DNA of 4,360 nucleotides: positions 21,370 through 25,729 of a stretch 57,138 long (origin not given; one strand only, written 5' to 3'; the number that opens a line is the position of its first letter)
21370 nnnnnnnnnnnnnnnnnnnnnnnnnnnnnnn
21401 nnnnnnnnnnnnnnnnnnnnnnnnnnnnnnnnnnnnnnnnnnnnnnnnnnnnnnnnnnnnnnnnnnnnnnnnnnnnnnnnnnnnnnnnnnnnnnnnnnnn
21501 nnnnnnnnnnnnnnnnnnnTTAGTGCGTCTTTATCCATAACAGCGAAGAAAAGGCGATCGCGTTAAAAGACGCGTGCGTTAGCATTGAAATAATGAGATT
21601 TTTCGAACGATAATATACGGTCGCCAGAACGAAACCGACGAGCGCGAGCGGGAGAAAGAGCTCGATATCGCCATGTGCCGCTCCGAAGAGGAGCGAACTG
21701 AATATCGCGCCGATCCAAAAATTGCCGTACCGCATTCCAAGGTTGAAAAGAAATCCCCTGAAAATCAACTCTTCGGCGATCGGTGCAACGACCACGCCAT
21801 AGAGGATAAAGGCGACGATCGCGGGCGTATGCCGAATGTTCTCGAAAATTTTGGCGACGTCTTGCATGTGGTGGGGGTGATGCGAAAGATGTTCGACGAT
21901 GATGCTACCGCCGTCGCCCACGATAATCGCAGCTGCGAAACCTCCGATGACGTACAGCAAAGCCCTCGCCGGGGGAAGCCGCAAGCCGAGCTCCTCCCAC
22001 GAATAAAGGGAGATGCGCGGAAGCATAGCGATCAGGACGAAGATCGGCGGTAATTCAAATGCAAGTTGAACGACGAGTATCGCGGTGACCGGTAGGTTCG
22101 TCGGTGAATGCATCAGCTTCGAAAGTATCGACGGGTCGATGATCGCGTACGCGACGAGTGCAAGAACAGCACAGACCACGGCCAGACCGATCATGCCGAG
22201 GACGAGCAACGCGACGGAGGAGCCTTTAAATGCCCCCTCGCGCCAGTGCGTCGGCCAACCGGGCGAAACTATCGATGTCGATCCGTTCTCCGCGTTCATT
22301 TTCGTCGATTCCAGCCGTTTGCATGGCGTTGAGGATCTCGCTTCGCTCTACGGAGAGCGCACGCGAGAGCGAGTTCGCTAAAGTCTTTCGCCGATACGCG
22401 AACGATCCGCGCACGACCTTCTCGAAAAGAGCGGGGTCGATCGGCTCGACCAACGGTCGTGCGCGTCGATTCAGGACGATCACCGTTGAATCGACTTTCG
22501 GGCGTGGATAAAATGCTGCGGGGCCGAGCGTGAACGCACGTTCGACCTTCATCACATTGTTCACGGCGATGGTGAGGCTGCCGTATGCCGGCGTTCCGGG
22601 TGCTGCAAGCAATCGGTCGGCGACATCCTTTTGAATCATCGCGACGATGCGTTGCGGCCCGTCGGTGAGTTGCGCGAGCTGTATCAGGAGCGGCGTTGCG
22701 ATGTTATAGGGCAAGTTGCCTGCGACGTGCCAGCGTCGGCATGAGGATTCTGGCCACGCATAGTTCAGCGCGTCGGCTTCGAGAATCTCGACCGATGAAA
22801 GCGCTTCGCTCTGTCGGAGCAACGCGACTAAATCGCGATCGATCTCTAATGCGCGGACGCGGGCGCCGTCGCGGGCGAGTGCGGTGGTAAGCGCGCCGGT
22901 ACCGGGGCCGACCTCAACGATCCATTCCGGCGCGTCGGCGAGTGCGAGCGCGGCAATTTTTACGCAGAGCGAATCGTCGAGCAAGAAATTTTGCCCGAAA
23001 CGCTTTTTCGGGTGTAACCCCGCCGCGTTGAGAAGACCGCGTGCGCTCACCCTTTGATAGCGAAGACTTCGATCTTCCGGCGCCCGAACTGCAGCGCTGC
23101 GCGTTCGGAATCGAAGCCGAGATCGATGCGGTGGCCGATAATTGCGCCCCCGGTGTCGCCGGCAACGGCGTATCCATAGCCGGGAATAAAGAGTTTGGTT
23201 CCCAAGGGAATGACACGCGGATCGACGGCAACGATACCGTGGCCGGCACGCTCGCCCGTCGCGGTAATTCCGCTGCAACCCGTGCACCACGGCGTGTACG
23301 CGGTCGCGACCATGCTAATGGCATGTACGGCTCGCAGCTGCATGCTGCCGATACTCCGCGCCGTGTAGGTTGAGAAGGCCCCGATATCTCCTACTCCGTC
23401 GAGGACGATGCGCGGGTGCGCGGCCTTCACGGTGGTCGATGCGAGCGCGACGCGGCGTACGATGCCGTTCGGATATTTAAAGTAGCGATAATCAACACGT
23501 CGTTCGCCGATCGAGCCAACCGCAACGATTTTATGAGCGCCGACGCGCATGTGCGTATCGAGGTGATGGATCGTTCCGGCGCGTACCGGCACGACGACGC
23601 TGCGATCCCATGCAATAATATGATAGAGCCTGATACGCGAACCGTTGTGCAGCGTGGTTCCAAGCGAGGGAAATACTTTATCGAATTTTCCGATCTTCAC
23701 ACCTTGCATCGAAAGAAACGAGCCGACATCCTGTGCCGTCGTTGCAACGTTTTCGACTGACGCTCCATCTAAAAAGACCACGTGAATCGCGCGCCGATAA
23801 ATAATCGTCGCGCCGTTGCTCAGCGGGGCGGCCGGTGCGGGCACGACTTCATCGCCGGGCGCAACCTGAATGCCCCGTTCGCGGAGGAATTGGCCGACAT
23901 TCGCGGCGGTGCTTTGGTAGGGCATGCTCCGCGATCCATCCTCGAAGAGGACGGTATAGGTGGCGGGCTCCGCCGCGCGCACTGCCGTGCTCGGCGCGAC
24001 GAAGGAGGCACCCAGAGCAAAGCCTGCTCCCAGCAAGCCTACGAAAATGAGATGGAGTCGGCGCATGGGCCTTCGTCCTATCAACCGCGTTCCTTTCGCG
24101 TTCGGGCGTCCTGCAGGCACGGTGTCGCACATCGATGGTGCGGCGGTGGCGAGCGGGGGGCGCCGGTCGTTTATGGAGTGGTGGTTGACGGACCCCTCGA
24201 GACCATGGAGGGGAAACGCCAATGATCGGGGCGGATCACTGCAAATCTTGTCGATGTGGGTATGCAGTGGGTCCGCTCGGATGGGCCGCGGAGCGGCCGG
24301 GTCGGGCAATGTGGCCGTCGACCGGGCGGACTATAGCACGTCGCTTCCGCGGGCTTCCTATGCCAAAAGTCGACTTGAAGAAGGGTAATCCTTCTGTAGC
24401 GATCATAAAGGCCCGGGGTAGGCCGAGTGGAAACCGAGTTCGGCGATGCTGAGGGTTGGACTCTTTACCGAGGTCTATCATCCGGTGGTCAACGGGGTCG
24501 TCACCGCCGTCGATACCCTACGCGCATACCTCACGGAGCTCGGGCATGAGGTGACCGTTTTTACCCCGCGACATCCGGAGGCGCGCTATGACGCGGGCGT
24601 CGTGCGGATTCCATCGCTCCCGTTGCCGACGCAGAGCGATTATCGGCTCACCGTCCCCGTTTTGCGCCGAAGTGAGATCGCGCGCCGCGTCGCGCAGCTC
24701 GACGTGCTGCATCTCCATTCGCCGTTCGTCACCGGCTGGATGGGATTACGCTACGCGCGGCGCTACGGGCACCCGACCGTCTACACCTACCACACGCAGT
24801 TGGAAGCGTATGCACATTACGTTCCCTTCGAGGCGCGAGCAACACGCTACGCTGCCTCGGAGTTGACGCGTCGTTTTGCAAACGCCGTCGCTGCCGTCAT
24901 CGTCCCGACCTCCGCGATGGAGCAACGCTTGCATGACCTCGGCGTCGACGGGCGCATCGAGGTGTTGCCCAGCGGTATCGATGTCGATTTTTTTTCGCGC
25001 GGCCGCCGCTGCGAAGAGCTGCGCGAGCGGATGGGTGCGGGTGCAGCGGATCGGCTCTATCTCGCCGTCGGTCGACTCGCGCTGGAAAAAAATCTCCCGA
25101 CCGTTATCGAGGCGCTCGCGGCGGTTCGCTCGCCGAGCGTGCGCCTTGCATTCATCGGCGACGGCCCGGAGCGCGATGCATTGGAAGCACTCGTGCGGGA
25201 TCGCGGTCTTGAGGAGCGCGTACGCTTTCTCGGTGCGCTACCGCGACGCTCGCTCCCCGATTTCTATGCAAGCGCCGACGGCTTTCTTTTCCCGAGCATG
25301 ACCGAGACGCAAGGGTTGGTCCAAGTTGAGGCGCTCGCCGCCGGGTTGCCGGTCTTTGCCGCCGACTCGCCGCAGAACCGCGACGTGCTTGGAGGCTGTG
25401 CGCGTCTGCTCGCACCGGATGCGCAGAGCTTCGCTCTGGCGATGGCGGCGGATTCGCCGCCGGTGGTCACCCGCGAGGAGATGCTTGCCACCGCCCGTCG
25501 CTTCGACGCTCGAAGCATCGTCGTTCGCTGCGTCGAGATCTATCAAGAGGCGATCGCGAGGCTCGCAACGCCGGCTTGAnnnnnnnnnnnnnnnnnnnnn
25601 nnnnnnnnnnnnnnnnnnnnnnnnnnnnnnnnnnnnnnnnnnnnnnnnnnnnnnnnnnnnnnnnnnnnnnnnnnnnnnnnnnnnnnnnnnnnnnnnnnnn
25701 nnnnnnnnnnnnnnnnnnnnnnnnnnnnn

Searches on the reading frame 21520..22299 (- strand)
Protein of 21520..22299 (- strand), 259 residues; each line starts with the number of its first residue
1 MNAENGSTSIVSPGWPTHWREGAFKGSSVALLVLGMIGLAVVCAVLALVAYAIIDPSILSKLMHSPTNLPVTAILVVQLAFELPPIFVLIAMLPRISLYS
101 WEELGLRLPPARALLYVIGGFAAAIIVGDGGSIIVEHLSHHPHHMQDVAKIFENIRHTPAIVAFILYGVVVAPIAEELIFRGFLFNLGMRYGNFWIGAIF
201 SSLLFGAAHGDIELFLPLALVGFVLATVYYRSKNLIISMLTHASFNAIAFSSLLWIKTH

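Call 97: search_protein_families(library=pfam, proteins=[window:21520-22299:-], max_evalue=0.00001)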
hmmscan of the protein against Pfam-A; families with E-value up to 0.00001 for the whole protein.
window:21520-22299:- (259 aa): 1 family
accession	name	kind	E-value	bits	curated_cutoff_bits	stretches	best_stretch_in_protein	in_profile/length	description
PF02517.21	Rce1-like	-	6.2e-21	74.9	22.4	1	160-248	3-93/93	Type II CAAX prenyl endopeptidase Rce1-like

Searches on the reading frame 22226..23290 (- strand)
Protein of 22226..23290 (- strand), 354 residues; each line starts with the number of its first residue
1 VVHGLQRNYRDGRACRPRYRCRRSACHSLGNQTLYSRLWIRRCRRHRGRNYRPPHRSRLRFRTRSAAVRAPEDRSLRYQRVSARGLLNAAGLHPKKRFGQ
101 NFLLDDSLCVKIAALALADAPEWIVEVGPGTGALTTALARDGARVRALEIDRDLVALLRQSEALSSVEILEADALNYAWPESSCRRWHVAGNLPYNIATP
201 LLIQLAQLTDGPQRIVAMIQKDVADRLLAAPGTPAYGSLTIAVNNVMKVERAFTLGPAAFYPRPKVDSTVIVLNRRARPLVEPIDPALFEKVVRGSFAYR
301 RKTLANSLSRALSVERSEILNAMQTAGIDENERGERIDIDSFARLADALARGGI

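Call 97: search_protein_families(library=pfam, proteins=[window:22226-23290:-], max_evalue=0.00001)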
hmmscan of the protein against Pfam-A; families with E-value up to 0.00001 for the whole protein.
window:22226-23290:- (354 aa): 2 families
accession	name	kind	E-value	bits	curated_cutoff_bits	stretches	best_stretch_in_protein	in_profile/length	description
PF00398.26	RrnaAD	-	4.7e-49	167.3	24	1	95-349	5-261/263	Ribosomal RNA adenine dimethylase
PF13649.12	Methyltransf_25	-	9.1e-06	26.7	27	0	124-193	1-74/97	Methyltransferase domain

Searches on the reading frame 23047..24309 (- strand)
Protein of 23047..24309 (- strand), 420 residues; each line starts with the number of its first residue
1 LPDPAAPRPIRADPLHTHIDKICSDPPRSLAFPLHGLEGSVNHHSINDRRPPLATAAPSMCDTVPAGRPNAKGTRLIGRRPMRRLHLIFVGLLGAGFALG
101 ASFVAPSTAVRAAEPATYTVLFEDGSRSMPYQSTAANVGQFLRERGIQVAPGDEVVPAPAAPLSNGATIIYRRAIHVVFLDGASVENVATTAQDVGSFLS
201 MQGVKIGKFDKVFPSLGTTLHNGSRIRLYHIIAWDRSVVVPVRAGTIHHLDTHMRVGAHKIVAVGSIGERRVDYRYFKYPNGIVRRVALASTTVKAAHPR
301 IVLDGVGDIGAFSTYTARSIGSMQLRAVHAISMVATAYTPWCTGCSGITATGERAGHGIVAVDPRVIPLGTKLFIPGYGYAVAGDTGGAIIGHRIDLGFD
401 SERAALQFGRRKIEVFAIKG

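Call 97: search_protein_families(library=pfam, proteins=[window:23047-24309:-], max_evalue=0.00001)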
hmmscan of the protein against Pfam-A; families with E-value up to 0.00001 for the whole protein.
window:23047-24309:- (420 aa): 2 families
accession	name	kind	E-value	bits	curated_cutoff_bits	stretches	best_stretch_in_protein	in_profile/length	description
PF06725.17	3D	-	1.3e-16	60.9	23.8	1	360-418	3-71/72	3D domain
PF03990.20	DUF348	-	1.1e-15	57.5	24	2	129-159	10-40/41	G5-linked-Ubiquitin-like domain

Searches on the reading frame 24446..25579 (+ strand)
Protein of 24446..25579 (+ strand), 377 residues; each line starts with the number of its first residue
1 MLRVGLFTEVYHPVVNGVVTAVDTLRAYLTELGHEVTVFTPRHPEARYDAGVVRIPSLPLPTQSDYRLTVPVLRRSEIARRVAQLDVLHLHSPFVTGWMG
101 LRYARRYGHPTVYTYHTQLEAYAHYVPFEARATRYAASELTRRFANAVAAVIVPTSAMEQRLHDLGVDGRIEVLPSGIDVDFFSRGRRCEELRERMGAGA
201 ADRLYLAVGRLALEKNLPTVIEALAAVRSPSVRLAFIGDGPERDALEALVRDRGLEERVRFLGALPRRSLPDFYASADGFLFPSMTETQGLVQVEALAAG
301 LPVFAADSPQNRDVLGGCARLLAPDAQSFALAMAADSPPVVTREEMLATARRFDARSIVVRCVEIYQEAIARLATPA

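Call 98: search_protein_families(library=pfam, proteins=[window:24446-25579:+], max_evalue=0.00001)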
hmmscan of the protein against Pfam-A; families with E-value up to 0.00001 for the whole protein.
window:24446-25579:+ (377 aa): 5 families
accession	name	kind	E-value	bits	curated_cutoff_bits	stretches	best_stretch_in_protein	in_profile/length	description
PF13439.12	Glyco_transf_4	-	1.4e-35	123.3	28.5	1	15-181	1-169/170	Glycosyltransferase Family 4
PF00534.26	Glycos_transf_1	-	2.8e-27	95.8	26.4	1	191-316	4-132/172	Glycosyl transferases group 1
PF13692.12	Glyco_trans_1_4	-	1.2e-25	90.9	27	1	205-334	4-137/142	Glycosyl transferases group 1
PF13579.12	Glyco_trans_4_4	-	1.2e-22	81.4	29.7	1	16-177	1-158/158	Glycosyl transferase 4-like domain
PF20706.3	GT4-conflict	-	8e-08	32.1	26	1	24-305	20-310/385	Family 4 Glycosyltransferase in conflict systems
